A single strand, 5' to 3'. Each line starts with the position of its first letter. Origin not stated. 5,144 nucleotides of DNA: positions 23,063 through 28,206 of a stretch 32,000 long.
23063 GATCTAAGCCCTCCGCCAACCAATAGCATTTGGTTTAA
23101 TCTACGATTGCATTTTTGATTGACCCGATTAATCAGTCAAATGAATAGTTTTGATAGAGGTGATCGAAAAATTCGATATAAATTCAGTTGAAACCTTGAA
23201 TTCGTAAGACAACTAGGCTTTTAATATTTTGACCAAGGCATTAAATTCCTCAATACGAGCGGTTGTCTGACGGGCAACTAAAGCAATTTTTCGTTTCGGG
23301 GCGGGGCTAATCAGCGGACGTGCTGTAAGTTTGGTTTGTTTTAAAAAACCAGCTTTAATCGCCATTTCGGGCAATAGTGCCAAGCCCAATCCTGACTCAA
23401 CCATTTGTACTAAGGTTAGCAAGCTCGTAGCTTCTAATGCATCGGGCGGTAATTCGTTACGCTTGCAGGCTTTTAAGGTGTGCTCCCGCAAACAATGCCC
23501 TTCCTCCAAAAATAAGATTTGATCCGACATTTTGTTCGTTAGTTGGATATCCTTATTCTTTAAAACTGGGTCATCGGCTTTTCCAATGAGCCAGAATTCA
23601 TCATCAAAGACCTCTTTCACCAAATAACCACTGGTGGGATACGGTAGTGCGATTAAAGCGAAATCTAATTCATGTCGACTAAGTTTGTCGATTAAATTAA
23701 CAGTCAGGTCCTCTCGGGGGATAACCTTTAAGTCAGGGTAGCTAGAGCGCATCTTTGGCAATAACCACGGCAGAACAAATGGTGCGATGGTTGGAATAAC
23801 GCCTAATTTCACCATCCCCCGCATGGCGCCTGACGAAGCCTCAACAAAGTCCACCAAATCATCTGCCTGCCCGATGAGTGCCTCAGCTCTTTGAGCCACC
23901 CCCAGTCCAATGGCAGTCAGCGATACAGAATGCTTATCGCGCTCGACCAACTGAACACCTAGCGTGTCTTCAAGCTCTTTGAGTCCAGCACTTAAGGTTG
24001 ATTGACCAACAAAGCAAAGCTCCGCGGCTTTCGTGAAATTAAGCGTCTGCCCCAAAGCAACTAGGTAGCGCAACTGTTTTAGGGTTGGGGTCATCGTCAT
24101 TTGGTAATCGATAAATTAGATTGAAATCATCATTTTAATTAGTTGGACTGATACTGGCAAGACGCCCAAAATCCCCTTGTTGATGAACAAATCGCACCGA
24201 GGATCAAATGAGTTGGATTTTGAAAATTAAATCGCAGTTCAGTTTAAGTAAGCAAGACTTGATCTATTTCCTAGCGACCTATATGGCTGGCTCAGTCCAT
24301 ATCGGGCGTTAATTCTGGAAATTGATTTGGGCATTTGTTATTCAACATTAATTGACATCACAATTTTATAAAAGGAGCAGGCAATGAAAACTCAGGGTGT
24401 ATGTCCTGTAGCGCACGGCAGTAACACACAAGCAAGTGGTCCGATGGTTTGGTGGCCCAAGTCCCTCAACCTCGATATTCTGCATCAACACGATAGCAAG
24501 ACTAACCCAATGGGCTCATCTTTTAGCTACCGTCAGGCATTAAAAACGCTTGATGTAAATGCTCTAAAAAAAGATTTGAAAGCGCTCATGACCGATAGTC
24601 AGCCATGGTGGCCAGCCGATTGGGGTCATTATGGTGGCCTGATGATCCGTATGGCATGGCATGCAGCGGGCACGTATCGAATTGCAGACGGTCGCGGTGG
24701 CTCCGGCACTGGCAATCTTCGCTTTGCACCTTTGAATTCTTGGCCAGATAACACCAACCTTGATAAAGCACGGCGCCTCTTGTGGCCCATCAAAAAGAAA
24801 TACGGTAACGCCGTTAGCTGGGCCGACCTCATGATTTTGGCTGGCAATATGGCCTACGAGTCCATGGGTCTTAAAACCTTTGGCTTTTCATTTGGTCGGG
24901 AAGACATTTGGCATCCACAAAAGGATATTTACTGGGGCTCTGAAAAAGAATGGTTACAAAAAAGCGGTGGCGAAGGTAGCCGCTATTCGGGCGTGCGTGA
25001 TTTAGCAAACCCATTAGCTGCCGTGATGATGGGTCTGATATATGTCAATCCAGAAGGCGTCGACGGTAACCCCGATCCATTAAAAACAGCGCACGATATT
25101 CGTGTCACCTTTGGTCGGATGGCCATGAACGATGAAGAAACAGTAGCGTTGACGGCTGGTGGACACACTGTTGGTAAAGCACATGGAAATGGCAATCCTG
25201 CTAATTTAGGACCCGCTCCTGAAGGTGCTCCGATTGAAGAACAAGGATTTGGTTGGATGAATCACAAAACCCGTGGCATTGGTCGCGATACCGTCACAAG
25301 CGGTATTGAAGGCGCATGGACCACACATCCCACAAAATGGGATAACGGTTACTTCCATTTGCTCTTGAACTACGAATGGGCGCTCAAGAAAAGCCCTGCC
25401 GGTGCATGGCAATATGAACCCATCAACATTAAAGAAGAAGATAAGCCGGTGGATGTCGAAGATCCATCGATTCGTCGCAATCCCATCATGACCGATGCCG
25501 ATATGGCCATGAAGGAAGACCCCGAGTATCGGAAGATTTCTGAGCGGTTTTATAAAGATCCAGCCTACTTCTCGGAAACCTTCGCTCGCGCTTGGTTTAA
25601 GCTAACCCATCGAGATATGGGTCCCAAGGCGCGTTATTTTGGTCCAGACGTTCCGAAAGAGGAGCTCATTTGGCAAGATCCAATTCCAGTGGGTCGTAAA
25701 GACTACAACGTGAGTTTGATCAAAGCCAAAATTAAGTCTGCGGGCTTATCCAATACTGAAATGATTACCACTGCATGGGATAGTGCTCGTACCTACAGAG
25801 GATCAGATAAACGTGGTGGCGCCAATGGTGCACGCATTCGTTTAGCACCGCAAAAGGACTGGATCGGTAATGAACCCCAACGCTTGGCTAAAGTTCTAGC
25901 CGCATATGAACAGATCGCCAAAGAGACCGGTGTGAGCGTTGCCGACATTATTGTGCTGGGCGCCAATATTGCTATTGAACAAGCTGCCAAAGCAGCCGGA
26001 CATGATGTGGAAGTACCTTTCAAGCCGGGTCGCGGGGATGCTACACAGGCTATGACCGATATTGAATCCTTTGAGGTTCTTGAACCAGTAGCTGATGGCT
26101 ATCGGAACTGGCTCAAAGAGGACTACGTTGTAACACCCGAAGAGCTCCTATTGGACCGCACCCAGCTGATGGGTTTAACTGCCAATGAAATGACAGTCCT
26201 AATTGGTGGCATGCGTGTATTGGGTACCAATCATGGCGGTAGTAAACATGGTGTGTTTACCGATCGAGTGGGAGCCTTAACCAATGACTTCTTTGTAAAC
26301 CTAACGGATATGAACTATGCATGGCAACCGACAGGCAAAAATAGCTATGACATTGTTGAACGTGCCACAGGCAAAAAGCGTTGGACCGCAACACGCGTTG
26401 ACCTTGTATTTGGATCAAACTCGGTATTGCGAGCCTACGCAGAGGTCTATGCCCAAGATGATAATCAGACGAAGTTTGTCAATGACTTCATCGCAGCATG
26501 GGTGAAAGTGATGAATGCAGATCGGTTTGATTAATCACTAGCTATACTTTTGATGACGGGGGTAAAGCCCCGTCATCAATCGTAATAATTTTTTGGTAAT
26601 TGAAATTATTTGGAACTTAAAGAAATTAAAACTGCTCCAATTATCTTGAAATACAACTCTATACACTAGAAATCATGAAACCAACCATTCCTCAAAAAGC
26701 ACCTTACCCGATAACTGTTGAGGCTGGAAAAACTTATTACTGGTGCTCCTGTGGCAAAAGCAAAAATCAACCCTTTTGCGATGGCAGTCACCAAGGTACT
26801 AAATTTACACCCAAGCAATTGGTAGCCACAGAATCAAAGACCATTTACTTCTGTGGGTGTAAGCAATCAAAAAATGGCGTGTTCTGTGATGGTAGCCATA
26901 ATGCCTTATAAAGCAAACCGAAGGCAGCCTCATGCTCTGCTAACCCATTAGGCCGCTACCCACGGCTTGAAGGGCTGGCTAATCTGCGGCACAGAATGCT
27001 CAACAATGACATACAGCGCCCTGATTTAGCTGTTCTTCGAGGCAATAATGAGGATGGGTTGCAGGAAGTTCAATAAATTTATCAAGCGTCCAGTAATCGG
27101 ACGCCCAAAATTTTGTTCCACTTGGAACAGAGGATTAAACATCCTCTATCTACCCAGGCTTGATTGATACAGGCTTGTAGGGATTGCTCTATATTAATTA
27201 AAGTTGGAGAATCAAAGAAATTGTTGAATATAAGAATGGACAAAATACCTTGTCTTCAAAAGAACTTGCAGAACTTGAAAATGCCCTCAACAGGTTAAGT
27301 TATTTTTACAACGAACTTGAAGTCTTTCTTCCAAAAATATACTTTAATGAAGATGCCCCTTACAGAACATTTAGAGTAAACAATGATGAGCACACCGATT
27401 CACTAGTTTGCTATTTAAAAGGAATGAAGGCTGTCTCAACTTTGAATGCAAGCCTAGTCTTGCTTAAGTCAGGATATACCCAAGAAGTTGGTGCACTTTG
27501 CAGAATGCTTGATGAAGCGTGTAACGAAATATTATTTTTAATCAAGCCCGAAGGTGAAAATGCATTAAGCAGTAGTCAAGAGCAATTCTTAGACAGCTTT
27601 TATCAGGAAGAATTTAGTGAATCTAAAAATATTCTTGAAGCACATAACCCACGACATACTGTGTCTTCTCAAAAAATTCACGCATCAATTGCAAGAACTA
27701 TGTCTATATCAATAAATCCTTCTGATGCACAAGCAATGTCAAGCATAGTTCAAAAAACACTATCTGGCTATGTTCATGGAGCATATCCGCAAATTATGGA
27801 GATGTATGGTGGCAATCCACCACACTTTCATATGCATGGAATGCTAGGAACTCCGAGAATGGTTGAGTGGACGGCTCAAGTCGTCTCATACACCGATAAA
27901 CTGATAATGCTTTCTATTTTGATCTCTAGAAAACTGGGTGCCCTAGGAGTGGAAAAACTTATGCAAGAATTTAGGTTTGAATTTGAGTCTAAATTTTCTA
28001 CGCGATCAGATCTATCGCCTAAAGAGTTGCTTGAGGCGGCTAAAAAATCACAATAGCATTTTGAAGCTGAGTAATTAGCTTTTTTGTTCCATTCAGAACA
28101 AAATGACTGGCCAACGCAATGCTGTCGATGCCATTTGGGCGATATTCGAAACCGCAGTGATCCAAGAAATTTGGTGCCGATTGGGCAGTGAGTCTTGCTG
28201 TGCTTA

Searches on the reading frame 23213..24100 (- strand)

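Call 107: search_protein_families(library=pfam, proteins=[window:23213-24100:-], max_evalue=0.001)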
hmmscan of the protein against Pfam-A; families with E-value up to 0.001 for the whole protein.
window:23213-24100:- (295 aa): 2 families
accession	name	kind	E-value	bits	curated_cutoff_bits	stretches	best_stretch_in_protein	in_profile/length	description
PF03466.25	LysR_substrate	-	7.3e-36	124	28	1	92-294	3-205/209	LysR substrate binding domain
PF00126.33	HTH_1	-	1.2e-17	64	26.6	1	7-65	1-59/60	Bacterial regulatory helix-turn-helix protein, lysR family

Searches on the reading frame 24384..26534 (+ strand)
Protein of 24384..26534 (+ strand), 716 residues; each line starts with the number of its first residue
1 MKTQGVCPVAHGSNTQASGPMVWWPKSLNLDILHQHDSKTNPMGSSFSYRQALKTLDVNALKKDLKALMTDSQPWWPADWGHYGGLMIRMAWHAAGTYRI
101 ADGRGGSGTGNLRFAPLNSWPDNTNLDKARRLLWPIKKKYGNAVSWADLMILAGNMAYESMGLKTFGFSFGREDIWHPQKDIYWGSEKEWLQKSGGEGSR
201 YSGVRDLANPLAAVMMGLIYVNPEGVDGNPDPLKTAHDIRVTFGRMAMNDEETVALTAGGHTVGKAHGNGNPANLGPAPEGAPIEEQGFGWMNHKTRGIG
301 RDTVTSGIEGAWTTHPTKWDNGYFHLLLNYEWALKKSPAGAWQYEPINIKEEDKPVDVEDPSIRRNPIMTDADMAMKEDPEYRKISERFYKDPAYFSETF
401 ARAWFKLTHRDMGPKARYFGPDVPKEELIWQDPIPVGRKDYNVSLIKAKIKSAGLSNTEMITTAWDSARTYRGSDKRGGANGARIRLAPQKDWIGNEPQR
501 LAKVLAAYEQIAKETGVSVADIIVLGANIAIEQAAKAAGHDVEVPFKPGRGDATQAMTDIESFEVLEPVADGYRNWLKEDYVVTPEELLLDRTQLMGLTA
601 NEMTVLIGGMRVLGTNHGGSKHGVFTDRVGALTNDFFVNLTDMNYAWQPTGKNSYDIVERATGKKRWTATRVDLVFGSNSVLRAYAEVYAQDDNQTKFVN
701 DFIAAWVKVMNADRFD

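Call 107: search_protein_families(library=pfam, proteins=[window:24384-26534:+], max_evalue=0.001)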
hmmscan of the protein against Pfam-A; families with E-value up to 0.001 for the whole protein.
window:24384-26534:+ (716 aa): 1 family
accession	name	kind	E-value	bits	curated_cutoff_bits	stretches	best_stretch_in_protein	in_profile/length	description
PF00141.28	peroxidase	-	3.3e-75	253.4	27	2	78-391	11-236/237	Peroxidase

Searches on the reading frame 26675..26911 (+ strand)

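Call 107: search_protein_families(library=pfam, proteins=[window:26675-26911:+], max_evalue=0.001)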
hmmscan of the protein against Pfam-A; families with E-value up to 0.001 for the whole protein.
window:26675-26911:+ (78 aa): 1 family
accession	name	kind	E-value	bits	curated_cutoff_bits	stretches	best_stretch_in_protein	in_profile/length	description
PF09360.15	zf-CDGSH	-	1.9e-19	70.1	29.5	2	12-40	19-48/48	Iron-binding zinc finger CDGSH type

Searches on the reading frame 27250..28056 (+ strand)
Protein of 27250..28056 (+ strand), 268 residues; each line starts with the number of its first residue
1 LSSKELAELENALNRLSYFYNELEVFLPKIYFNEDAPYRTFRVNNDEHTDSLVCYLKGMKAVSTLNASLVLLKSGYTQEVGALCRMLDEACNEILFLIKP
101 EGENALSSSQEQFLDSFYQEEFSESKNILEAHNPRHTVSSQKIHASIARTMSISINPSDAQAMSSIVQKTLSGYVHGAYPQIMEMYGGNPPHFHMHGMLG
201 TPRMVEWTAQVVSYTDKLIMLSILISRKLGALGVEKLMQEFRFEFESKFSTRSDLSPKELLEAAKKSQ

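Call 107: search_protein_families(library=pfam, proteins=[window:27250-28056:+], max_evalue=0.001)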
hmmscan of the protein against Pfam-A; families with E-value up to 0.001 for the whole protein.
window:27250-28056:+ (268 aa): 1 family
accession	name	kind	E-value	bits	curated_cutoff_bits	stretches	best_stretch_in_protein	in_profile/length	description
PF18928.5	DUF5677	-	0.00027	21.5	27.1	0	60-145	10-91/166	Family of unknown function (DUF5677)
